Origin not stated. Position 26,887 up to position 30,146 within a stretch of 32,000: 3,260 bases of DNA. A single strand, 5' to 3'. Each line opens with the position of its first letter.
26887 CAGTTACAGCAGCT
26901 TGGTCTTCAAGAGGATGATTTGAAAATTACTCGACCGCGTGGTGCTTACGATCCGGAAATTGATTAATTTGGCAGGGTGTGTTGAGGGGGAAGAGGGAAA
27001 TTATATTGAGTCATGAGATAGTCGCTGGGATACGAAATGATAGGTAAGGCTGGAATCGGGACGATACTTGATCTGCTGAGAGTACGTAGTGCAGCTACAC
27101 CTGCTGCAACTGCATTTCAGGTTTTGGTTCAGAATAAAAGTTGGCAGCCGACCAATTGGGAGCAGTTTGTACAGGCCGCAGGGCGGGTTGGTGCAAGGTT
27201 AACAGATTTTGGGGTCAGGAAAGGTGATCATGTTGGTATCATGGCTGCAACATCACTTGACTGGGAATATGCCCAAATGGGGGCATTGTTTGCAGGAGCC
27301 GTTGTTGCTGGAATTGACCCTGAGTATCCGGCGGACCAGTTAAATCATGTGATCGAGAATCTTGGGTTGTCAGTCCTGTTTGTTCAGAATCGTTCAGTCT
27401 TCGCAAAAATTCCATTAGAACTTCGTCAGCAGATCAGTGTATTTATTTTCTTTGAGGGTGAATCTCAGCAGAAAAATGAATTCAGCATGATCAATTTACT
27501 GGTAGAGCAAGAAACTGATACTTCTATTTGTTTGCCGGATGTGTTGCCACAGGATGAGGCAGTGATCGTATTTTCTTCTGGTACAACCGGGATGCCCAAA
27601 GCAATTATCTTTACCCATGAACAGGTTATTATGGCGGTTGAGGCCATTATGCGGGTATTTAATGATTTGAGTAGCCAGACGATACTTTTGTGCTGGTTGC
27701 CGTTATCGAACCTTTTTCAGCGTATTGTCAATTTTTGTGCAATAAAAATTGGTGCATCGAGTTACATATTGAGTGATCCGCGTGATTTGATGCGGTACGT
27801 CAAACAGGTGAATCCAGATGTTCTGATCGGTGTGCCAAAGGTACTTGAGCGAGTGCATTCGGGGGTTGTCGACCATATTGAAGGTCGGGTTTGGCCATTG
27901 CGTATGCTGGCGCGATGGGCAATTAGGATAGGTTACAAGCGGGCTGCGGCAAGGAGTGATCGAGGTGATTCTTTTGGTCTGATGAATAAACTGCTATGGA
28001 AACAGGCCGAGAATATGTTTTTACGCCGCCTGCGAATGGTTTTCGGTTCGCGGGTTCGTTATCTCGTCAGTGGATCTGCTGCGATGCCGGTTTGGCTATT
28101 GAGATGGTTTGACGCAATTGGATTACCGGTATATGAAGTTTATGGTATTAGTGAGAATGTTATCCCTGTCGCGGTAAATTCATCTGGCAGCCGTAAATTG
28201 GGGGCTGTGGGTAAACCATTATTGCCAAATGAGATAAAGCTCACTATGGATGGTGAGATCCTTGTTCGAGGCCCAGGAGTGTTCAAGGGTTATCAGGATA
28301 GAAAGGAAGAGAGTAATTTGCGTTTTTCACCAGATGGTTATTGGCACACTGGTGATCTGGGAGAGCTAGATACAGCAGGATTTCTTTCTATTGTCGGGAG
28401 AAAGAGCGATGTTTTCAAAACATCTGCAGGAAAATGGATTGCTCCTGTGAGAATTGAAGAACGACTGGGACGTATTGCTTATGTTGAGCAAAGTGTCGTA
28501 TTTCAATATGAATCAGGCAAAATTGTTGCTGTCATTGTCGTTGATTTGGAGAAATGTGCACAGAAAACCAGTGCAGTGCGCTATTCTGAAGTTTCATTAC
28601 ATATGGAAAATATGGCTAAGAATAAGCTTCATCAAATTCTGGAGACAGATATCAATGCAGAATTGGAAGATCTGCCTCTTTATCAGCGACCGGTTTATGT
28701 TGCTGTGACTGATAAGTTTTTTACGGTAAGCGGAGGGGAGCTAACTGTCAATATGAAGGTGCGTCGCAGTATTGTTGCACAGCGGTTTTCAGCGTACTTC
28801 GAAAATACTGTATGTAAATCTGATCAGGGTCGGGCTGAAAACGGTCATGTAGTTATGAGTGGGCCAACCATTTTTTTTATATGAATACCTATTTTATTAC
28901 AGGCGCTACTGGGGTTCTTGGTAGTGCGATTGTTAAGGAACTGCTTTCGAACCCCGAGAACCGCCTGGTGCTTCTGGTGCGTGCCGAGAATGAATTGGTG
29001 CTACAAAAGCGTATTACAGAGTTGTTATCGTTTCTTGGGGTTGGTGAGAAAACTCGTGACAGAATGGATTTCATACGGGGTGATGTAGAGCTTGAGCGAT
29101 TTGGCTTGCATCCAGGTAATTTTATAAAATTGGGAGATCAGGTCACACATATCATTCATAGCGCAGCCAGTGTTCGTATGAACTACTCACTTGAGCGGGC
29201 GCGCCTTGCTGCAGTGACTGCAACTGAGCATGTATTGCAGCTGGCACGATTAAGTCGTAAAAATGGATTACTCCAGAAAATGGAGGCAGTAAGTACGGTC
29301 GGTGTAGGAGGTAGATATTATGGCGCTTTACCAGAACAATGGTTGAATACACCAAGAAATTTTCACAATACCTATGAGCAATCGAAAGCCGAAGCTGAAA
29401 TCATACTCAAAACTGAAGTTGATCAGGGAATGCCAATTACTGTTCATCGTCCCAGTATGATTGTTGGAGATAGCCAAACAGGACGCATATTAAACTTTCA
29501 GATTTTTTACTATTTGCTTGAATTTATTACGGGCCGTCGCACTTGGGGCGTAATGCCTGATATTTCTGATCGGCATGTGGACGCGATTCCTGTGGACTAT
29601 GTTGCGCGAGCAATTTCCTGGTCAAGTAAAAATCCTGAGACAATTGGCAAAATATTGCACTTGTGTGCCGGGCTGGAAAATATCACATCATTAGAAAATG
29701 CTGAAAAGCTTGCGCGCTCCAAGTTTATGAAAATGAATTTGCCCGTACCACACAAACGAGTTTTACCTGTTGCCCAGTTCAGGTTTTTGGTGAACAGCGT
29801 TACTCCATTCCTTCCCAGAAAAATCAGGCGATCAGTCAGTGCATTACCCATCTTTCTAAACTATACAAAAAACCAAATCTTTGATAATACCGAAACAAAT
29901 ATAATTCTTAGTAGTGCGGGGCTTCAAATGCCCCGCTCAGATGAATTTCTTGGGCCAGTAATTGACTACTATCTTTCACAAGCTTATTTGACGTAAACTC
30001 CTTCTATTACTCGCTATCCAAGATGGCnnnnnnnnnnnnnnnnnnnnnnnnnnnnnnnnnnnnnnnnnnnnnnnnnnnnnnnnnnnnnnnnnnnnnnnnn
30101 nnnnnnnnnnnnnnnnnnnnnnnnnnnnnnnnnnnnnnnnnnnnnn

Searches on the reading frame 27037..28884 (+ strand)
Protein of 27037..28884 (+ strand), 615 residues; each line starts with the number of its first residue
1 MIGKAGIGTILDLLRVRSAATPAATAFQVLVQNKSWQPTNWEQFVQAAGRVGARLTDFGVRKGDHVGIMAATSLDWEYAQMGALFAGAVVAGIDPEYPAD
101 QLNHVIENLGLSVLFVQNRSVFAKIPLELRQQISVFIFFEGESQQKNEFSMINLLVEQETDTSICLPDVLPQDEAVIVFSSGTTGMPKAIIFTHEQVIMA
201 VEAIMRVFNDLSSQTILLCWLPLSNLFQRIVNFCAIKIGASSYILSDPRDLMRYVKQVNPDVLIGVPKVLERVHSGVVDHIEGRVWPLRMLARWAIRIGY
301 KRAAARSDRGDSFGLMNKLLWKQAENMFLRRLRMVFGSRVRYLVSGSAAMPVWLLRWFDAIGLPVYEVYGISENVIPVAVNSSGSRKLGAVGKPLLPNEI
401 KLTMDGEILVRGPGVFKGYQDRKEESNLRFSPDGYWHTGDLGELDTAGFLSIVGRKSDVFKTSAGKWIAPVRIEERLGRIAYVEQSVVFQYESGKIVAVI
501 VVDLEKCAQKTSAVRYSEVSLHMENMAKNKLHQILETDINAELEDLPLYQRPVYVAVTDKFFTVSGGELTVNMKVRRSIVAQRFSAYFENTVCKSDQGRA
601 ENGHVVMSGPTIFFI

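Call 39: search_protein_families(library=pfam, proteins=[window:27037-28884:+], max_evalue=0.00001)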
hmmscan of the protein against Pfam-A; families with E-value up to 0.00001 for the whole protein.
window:27037-28884:+ (615 aa): 1 family
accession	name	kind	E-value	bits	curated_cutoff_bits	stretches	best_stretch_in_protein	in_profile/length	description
PF00501.34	AMP-binding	-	7.6e-58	196.6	29.9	1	17-419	4-383/384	AMP-binding enzyme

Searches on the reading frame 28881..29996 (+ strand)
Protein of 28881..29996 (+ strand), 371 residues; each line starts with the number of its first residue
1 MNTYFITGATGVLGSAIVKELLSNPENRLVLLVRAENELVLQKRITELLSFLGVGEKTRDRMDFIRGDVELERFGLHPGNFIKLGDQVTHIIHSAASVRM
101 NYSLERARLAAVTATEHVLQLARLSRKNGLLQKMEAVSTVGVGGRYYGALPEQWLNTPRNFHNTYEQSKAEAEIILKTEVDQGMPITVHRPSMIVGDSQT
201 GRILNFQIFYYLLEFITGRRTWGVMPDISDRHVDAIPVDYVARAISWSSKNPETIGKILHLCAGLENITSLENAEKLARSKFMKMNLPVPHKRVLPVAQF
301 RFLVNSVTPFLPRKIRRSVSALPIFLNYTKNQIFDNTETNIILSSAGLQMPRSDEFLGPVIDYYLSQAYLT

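Call 39: search_protein_families(library=pfam, proteins=[window:28881-29996:+], max_evalue=0.00001)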
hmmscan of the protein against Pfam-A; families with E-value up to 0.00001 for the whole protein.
window:28881-29996:+ (371 aa): 3 families
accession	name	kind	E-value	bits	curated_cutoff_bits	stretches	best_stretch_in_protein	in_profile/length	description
PF07993.18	NAD_binding_4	-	2.2e-57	194.6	20.1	1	6-245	1-258/258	Male sterility protein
PF01370.27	Epimerase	-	6.5e-12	45.8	20.9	1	5-254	2-230/240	NAD dependent epimerase/dehydratase family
PF16363.11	GDP_Man_Dehyd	-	7e-06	26.2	27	1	5-193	1-182/332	GDP-mannose 4,6 dehydratase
